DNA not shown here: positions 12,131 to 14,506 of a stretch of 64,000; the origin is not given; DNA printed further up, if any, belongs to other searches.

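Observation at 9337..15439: Compact 5-gene cassette of hypothetical proteins built around an SF2 DEAH helicase: a candidate undescribed (defence-like?) system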

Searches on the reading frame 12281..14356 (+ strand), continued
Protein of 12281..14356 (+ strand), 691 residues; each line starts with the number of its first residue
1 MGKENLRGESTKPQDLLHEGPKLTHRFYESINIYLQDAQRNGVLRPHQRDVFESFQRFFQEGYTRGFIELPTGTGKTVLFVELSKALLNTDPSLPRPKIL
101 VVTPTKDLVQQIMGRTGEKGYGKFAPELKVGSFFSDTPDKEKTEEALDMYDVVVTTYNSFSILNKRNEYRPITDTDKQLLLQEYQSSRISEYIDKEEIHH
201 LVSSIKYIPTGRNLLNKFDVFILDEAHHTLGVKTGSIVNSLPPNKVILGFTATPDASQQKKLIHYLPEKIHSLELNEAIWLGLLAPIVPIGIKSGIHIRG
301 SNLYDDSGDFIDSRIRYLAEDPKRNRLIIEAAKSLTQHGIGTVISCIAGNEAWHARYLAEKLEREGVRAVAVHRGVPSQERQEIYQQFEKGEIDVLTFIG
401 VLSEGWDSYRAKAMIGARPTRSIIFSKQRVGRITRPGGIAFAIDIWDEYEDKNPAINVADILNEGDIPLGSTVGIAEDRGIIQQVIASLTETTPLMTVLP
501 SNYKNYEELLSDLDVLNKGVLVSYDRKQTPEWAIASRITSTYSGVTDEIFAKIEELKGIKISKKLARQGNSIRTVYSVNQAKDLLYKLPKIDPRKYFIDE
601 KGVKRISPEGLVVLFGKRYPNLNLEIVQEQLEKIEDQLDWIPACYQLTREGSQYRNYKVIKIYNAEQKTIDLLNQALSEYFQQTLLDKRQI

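Call 21: find_homologous_proteins(query=window:12281-14356:+)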
Query window:12281-14356:+ (691 aa): 606 proteins with E <= 0.001 among 8000 candidates; the best 120 are listed.
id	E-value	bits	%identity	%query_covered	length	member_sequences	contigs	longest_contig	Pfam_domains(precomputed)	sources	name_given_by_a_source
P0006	0.0e+0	1556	100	100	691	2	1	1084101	PF00270.36,PF18766.8,PF00271.38,PF04851.22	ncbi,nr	ncbi:MAG: hypothetical protein KatS3mg089_0579 [Patescibacteria group bacterium]|nr:MAG: hypothetica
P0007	0.0e+0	1387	89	99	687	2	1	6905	PF00270.36,PF18766.8,PF00271.38,PF04851.22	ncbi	-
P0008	0.0e+0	1160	73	99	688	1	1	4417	PF00270.36,PF18766.8,PF00271.38,PF04851.22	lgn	-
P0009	0.0e+0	1151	73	99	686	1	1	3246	PF00270.36,PF18766.8,PF00271.38,PF04851.22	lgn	-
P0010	0.0e+0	1124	73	99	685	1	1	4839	PF00270.36,PF18766.8,PF00271.38,PF04851.22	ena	-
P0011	0.0e+0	1070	70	99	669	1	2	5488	PF00270.36,PF18766.8,PF00271.38,PF04851.22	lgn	-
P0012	0.0e+0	1056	68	99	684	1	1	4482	PF00270.36,PF18766.8,PF00271.38,PF04851.22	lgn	-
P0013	3.4e-267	906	60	99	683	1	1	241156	PF00270.36,PF18766.8,PF00271.38,PF04851.22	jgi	jgi:superfamily II DNA or RNA helicase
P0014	3.9e-266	903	61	96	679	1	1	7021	PF00270.36,PF00176.30,PF18766.8,PF00271.38,PF04851.22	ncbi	ncbi:MAG: DEAD/DEAH box helicase family protein [bacterium]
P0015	1.6e-254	865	59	96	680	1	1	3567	PF00270.36,PF00176.30,PF18766.8,PF00271.38,PF04851.22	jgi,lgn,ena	-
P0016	4.4e-236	804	55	95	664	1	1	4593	PF00270.36,PF18766.8,PF00271.38,PF04851.22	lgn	-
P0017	8.6e-236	803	56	96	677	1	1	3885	PF00270.36,PF00176.30,PF18766.8,PF00271.38,PF04851.22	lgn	-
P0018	6.9e-223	760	52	95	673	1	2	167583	PF00270.36,PF00176.30,PF18766.8,PF00271.38,PF04851.22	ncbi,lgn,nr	ncbi:hypothetical protein B7Z00_00350 [Candidatus Saccharibacteria bacterium 32-50-10]|nr:MAG: hypot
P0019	1.3e-221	756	53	95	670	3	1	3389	PF00270.36,PF00176.30,PF18766.8,PF00271.38,PF04851.22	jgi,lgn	-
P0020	5.0e-219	747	52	95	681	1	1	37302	PF00270.36,PF00176.30,PF18766.8,PF00271.38,PF04851.22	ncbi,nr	ncbi:DEAD/DEAH box helicase [Candidatus Saccharibacteria bacterium]|nr:DEAD/DEAH box helicase [Candi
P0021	7.1e-219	747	52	96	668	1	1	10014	PF00270.36,PF18766.8,PF00271.38,PF04851.22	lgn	-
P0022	3.9e-213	728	51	92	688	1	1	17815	PF00270.36,PF00176.30,PF18766.8,PF00271.38,PF04851.22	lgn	-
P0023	4.0e-212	724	51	95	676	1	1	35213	PF00270.36,PF18766.8,PF00271.38,PF04851.22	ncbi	-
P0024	2.9e-210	718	51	98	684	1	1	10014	PF00270.36,PF18766.8,PF00271.38,PF04851.22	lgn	-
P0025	1.1e-209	716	50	95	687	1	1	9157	PF00270.36,PF18766.8,PF00271.38,PF04851.22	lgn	-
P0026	2.9e-207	708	53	96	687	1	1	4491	PF00270.36,PF00176.30,PF18766.8,PF00271.38,PF04851.22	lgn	-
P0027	5.2e-205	701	49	96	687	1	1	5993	PF00270.36,PF00176.30,PF18766.8,PF00271.38,PF04851.22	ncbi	-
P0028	3.7e-204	698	50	95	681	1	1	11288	PF00270.36,PF18766.8,PF00271.38,PF04851.22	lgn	-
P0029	8.2e-203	694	49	99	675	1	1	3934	PF00270.36,PF18766.8,PF00271.38,PF04851.22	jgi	jgi:superfamily II DNA or RNA helicase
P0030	2.2e-199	682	50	94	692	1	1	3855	PF00270.36,PF18766.8,PF00271.38,PF04851.22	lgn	-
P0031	5.2e-193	661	48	68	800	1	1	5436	PF00270.36,PF18766.8,PF00271.38,PF04851.22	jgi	-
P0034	4.5e-187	642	48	96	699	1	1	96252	PF00270.36,PF00176.30,PF18766.8,PF00271.38,PF04851.22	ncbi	ncbi:MAG: DEAD/DEAH box helicase [Candidatus Saccharibacteria bacterium]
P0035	2.0e-185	636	45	68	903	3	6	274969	PF00270.36,PF18766.8,PF00271.38,PF04851.22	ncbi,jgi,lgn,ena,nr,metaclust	ncbi:MAG: hypothetical protein A3B38_04160 [Candidatus Levybacteria bacterium RIFCSPLOWO2_01_FULL_36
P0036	4.7e-181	622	46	96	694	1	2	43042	PF00270.36,PF18766.8,PF00271.38,PF04851.22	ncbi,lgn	-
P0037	8.5e-173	595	44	95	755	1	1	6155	PF13086.13,PF00270.36,PF18766.8,PF00271.38,PF04851.22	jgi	jgi:superfamily II DNA or RNA helicase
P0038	2.2e-170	587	44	95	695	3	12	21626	PF00270.36,PF18766.8,PF00271.38,PF04851.22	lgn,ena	-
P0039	2.4e-170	586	45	95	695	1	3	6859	PF00270.36,PF18766.8,PF00271.38,PF04851.22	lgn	-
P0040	2.4e-169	583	45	95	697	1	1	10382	PF00270.36,PF18766.8,PF00271.38,PF04851.22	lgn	-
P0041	2.1e-165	570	41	97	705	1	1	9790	PF00270.36,PF18766.8,PF00271.38,PF04851.22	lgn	-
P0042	9.6e-165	568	43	95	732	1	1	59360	PF00270.36,PF18766.8,PF00271.38,PF04851.22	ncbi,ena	-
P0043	3.9e-164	566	42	95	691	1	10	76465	PF00270.36,PF00176.30,PF18766.8,PF00271.38,PF04851.22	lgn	-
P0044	6.6e-163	562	42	96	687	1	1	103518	PF00270.36,PF18766.8,PF00271.38,PF04851.22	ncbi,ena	-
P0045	6.8e-161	555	42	98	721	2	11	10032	PF00270.36,PF18766.8,PF00271.38,PF04851.22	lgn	-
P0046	4.7e-157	543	41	95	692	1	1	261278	PF00270.36,PF18766.8,PF00271.38,PF04851.22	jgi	jgi:superfamily II DNA or RNA helicase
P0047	6.2e-156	539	41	95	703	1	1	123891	PF00270.36,PF00176.30,PF18766.8,PF00271.38,PF04851.22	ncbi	-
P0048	1.3e-155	538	42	96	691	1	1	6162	PF00270.36,PF18766.8,PF00271.38,PF04851.22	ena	-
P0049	2.0e-155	537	40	95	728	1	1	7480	PF00270.36,PF00176.30,PF18766.8,PF00271.38,PF04851.22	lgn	-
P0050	7.6e-155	535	41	95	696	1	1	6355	PF00270.36,PF18766.8,PF00271.38,PF04851.22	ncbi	-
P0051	4.1e-152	526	39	95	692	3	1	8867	PF00270.36,PF18766.8,PF00271.38,PF04851.22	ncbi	-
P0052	8.9e-152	525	40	96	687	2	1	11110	PF00270.36,PF18766.8,PF00271.38,PF04851.22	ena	-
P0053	7.0e-151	522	41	96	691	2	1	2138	PF00270.36,PF18766.8,PF00271.38,PF04851.22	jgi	jgi:superfamily II DNA or RNA helicase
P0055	1.4e-147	511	40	95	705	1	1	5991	PF00270.36,PF18766.8,PF00271.38,PF04851.22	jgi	jgi:superfamily II DNA or RNA helicase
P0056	7.8e-147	509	41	93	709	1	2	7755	PF00270.36,PF18766.8,PF00271.38,PF04851.22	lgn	-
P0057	5.3e-146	506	39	95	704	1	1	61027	PF00270.36,PF18766.8,PF00271.38,PF04851.22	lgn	-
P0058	1.5e-127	445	36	95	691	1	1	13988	PF00270.36,PF18766.8,PF00271.38,PF04851.22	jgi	jgi:superfamily II DNA or RNA helicase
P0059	3.4e-87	312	32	87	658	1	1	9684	PF00270.36,PF00176.30,PF18766.8,PF00271.38,PF04851.22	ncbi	-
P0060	7.6e-87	311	33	91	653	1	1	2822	PF00270.36,PF18766.8,PF00271.38,PF04851.22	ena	-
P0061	8.6e-87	310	34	84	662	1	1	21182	PF00270.36,PF18766.8,PF00271.38,PF04851.22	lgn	-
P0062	3.3e-85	305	33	94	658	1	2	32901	PF00270.36,PF18766.8,PF00271.38,PF04851.22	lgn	-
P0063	3.4e-85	305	34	88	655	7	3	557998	PF00270.36,PF18766.8,PF00271.38,PF04851.22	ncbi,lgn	ncbi:MAG: DEAD/DEAH box helicase family protein [Candidatus Saccharimonadales bacterium]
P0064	6.3e-85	304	33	88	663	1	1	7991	PF00270.36,PF18766.8,PF00271.38,PF04851.22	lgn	-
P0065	6.8e-85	304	32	94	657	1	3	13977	PF00270.36,PF18766.8,PF00271.38,PF04851.22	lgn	-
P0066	7.9e-85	304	33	85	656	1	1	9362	PF00270.36,PF18766.8,PF00271.38,PF04851.22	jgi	jgi:superfamily II DNA or RNA helicase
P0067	1.7e-84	303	37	75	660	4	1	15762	PF00270.36,PF18766.8,PF00271.38,PF04851.22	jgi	jgi:superfamily II DNA or RNA helicase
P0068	2.6e-84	302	32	87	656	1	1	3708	PF00270.36,PF18766.8,PF00271.38,PF04851.22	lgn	-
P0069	2.9e-84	302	33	86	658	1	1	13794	PF00270.36,PF18766.8,PF00271.38,PF04851.22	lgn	-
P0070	4.7e-84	301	32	85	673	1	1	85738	PF00270.36,PF00176.30,PF18766.8,PF00271.38,PF04851.22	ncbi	-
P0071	9.1e-84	300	31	86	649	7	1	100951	PF00270.36,PF18766.8,PF00271.38,PF04851.22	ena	-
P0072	9.4e-84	300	33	88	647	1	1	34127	PF00270.36,PF18766.8,PF00271.38,PF04851.22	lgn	-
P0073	9.4e-84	300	32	93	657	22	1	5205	PF00270.36,PF18766.8,PF00271.38,PF04851.22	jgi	jgi:superfamily II DNA or RNA helicase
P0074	1.5e-83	300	34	86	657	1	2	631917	PF00270.36,PF18766.8,PF00271.38,PF04851.22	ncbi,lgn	ncbi:ATP-dependent RNA helicase SrmB [compost metagenome]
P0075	3.0e-83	299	37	72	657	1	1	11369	PF00270.36,PF18766.8,PF00271.38,PF04851.22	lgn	-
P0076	3.3e-83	299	33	88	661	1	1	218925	PF00270.36,PF18766.8,PF00271.38,PF04851.22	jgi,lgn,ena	-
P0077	3.9e-83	298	33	89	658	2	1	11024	PF00270.36,PF18766.8,PF00271.38,PF04851.22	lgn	-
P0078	4.1e-83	298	35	82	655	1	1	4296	PF00270.36,PF18766.8,PF00271.38,PF04851.22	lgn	-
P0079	4.7e-83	298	32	93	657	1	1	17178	PF00270.36,PF18766.8,PF00271.38,PF04851.22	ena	-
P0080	5.0e-83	298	36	71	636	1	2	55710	PF00270.36,PF00176.30,PF18766.8,PF00271.38,PF04851.22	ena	-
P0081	5.6e-83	298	33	88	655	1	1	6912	PF00270.36,PF18766.8,PF00271.38,PF04851.22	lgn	-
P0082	6.5e-83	298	31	94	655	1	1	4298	PF00270.36,PF18766.8,PF00271.38,PF04851.22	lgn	-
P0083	6.8e-83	297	32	94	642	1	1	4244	PF00270.36,PF00176.30,PF18766.8,PF00271.38,PF04851.22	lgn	-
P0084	6.8e-83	297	31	94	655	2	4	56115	PF00270.36,PF18766.8,PF00271.38,PF04851.22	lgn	-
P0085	1.1e-82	297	37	72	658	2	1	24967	PF00270.36,PF18766.8,PF00271.38,PF04851.22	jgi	jgi:superfamily II DNA or RNA helicase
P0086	2.4e-82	296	33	89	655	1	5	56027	PF00270.36,PF18766.8,PF00271.38,PF04851.22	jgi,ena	-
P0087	2.7e-82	296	32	86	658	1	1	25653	PF00270.36,PF18766.8,PF00271.38,PF04851.22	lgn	-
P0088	2.9e-82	295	33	87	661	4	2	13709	PF00270.36,PF18766.8,PF00271.38,PF04851.22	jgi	jgi:superfamily II DNA or RNA helicase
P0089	2.9e-82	295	33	87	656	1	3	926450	PF00270.36,PF18766.8,PF00271.38,PF04851.22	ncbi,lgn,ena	-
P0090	4.6e-82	295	33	89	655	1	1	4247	PF00270.36,PF18766.8,PF00271.38,PF04851.22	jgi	-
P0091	6.8e-82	294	31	94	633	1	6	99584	PF00270.36,PF18766.8,PF00271.38,PF04851.22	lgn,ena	-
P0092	7.8e-82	294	34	85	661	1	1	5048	PF00270.36,PF18766.8,PF00271.38,PF04851.22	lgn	-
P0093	9.4e-82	294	33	89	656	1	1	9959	PF00270.36,PF18766.8,PF00271.38,PF04851.22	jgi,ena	-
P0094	1.0e-81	294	33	93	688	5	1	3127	PF00270.36,PF18766.8,PF00271.38,PF04851.22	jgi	jgi:superfamily II DNA or RNA helicase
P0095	1.2e-81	293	31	87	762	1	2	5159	PF00270.36,PF00176.30,PF18766.8,PF00271.38,PF04851.22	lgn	-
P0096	1.6e-81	293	31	89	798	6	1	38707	PF00270.36,PF00176.30,PF18766.8,PF00271.38,PF04851.22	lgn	-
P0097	2.2e-81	293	34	89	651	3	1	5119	PF00270.36,PF18766.8,PF00271.38,PF04851.22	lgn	-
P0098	2.3e-81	292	31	95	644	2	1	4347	PF00270.36,PF18766.8,PF00271.38,PF04851.22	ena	-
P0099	2.3e-81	292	33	90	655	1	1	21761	PF00270.36,PF18766.8,PF00271.38,PF04851.22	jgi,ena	-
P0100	3.3e-81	292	32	94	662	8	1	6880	PF00270.36,PF18766.8,PF00271.38,PF04851.22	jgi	jgi:superfamily II DNA or RNA helicase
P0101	3.5e-81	292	33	87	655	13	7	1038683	PF00270.36,PF18766.8,PF00271.38,PF04851.22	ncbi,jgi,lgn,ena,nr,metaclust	ncbi:TPA: hypothetical protein DDX46_04575 [Candidatus Saccharibacteria bacterium]|nr:MAG: hypotheti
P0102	4.2e-81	292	31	98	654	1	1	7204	PF00270.36,PF18766.8,PF00271.38,PF04851.22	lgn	-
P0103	4.9e-81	291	34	82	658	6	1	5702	PF00270.36,PF18766.8,PF00271.38,PF04851.22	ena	-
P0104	4.9e-81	291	32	87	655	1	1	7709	PF00270.36,PF18766.8,PF00271.38,PF04851.22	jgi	jgi:superfamily II DNA or RNA helicase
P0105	6.0e-81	291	32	95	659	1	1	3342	PF00270.36,PF18766.8,PF00271.38,PF04851.22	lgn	-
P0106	7.0e-81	291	33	88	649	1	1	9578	PF00270.36,PF18766.8,PF00271.38,PF04851.22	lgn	-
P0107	1.0e-80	290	33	89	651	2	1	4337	PF00270.36,PF18766.8,PF00271.38,PF04851.22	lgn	-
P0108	1.4e-80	290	33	89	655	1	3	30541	PF00270.36,PF18766.8,PF00271.38,PF04851.22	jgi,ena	-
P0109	1.4e-80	290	33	87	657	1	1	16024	PF00270.36,PF18766.8,PF00271.38,PF04851.22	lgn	-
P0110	1.8e-80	289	33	89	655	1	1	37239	PF00270.36,PF18766.8,PF00271.38,PF04851.22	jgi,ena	-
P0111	1.8e-80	289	33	89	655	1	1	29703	PF00270.36,PF18766.8,PF00271.38,PF04851.22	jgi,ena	-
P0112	1.9e-80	289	33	90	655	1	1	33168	PF00270.36,PF18766.8,PF00271.38,PF04851.22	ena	-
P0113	2.2e-80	289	32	95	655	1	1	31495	PF00270.36,PF18766.8,PF00271.38,PF04851.22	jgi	jgi:superfamily II DNA or RNA helicase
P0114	2.4e-80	289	33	90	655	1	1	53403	PF00270.36,PF18766.8,PF00271.38,PF04851.22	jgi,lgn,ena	-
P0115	3.0e-80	289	33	89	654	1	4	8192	PF00270.36,PF18766.8,PF00271.38,PF04851.22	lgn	-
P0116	3.3e-80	289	34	84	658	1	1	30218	PF00270.36,PF18766.8,PF00271.38,PF04851.22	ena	-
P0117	3.5e-80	289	33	89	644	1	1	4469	PF00270.36,PF18766.8,PF00271.38,PF04851.22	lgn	-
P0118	3.6e-80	288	33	89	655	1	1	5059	PF00270.36,PF18766.8,PF00271.38,PF04851.22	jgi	-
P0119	3.6e-80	288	33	82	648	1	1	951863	PF00270.36,PF18766.8,PF00271.38,PF04851.22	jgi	jgi:superfamily II DNA or RNA helicase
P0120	4.3e-80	288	34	88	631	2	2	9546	PF00270.36,PF18766.8,PF00271.38,PF04851.22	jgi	-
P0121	4.3e-80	288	32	90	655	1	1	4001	PF00270.36,PF18766.8,PF00271.38,PF04851.22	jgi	jgi:superfamily II DNA or RNA helicase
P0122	4.8e-80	288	34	81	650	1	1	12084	PF00270.36,PF18766.8,PF00271.38,PF04851.22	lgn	-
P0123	5.0e-80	288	34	87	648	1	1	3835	PF00270.36,PF00176.30,PF18766.8,PF00271.38,PF04851.22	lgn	-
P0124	7.1e-80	288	32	97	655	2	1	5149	PF00270.36,PF18766.8,PF00271.38,PF04851.22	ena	-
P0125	7.6e-80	287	36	73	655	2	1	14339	PF00270.36,PF18766.8,PF00271.38,PF04851.22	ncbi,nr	ncbi:DEAD/DEAH box helicase family protein [Candidatus Saccharibacteria bacterium]|nr:DEAD/DEAH box 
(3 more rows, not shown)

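Call 22: find_encoding_contigs(protein=P0013, flank=8000, max_places=2)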
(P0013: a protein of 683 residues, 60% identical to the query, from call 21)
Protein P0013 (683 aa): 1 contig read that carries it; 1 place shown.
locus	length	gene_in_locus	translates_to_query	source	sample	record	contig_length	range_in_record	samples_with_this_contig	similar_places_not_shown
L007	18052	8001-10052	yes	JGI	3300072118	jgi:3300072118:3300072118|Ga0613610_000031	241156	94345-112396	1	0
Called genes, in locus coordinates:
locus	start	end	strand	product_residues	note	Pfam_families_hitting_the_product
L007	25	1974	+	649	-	PF01555:N6_N4_Mtase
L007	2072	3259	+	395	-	-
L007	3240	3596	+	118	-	-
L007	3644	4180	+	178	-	PF08002:DUF1697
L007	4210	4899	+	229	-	-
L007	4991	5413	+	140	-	PF00856:SET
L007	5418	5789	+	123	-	PF12680:SnoaL_2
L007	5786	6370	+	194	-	PF28474:DUF8412, PF13376:OmdA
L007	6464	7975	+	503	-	-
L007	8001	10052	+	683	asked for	PF04851:ResIII, PF00270:DEAD, PF18766:SWI2_SNF2, PF00271:Helicase_C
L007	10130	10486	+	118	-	PF08818:DUF1801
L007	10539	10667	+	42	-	-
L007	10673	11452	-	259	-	PF01551:Peptidase_M23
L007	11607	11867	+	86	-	-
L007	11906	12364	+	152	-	PF08327:AHSA1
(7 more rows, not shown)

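Call 23: find_encoding_contigs(protein=P0018, flank=8000, max_places=2)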
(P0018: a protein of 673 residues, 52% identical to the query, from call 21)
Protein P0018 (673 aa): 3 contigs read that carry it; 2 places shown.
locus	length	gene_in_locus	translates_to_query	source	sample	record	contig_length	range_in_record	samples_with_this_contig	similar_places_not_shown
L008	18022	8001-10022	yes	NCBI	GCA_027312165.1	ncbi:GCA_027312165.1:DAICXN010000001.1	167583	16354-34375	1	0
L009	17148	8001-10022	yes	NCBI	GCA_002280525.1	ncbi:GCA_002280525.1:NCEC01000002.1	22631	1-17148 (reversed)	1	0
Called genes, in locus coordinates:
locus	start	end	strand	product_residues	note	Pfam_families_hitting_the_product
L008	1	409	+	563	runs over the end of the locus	PF01368:DHH, PF02272:DHHA1, PF17768:RecJ_OB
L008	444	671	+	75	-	-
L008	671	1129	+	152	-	PF09424:YqeY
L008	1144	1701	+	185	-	PF00406:ADK, PF13207:AAA_17, PF13238:AAA_18, PF13671:AAA_33 (weak)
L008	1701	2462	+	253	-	PF00557:Peptidase_M24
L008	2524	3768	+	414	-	PF06277:EutA (faint), PF11104:PilM_2 (faint), PF02491:SHS2_FTSA, PF06723:MreB_Mbl, PF14450:FtsA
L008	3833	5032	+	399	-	PF00091:Tubulin, PF12327:FtsZ_C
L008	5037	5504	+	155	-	PF22811:Zn_ribbon_NrdR, PF03477:ATP-cone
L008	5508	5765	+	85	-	-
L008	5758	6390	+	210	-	PF07884:VKOR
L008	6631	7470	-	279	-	PF13408:Zn_ribbon_recom (weak)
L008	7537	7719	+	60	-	-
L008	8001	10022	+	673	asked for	PF00270:DEAD, PF04851:ResIII, PF18766:SWI2_SNF2, PF00176:SNF2-rel_dom (weak), PF00271:Helicase_C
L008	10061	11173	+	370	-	-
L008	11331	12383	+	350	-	PF01073:3Beta_HSD (weak), PF01370:Epimerase (weak), PF13460:NAD_binding_10 (weak)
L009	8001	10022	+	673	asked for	PF00270:DEAD, PF04851:ResIII, PF18766:SWI2_SNF2, PF00176:SNF2-rel_dom (weak), PF00271:Helicase_C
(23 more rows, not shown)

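Call 24: find_encoding_contigs(protein=P0035, flank=8000, max_places=2)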
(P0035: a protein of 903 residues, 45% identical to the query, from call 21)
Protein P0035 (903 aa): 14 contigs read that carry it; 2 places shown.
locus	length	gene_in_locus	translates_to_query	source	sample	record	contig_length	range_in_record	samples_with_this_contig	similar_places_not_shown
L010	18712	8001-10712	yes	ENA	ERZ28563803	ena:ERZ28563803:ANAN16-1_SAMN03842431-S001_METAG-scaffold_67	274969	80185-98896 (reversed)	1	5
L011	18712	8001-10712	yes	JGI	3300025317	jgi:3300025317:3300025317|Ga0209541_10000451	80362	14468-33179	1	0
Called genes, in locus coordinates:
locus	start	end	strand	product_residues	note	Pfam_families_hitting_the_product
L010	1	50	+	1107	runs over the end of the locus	PF00873:ACR_tran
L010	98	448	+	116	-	PF06262:Zincin_1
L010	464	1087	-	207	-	-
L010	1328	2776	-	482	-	PF00133:tRNA-synt_1 (weak), PF01406:tRNA-synt_1e (weak), PF09334:tRNA-synt_1g, PF00133:tRNA-synt_1, PF01406:tRNA-synt_1e (weak)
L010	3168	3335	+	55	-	-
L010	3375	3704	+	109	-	-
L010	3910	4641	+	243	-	PF03444:WHD_HrcA (weak), PF01628:HrcA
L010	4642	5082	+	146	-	PF01025:GrpE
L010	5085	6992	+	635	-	PF00012:HSP70, PF06723:MreB_Mbl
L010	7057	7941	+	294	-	PF00226:DnaJ, PF01556:DnaJ_C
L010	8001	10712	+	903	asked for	PF00270:DEAD, PF04851:ResIII, PF18766:SWI2_SNF2 (faint), PF04851:ResIII (weak), PF00271:Helicase_C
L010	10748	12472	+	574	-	-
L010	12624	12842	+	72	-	-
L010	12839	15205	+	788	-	PF00004:AAA (faint), PF13401:AAA_22 (faint), PF17871:AAA_lid_9 (faint), PF07724:AAA_2, PF07728:AAA_5 (weak), PF10431:ClpB_D2-small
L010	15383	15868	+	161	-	-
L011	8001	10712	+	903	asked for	PF00270:DEAD, PF04851:ResIII, PF18766:SWI2_SNF2 (faint), PF04851:ResIII (weak), PF00271:Helicase_C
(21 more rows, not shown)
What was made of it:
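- In Levybacteria the pair is embedded in the dnaK-clpB cluster (call 24).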
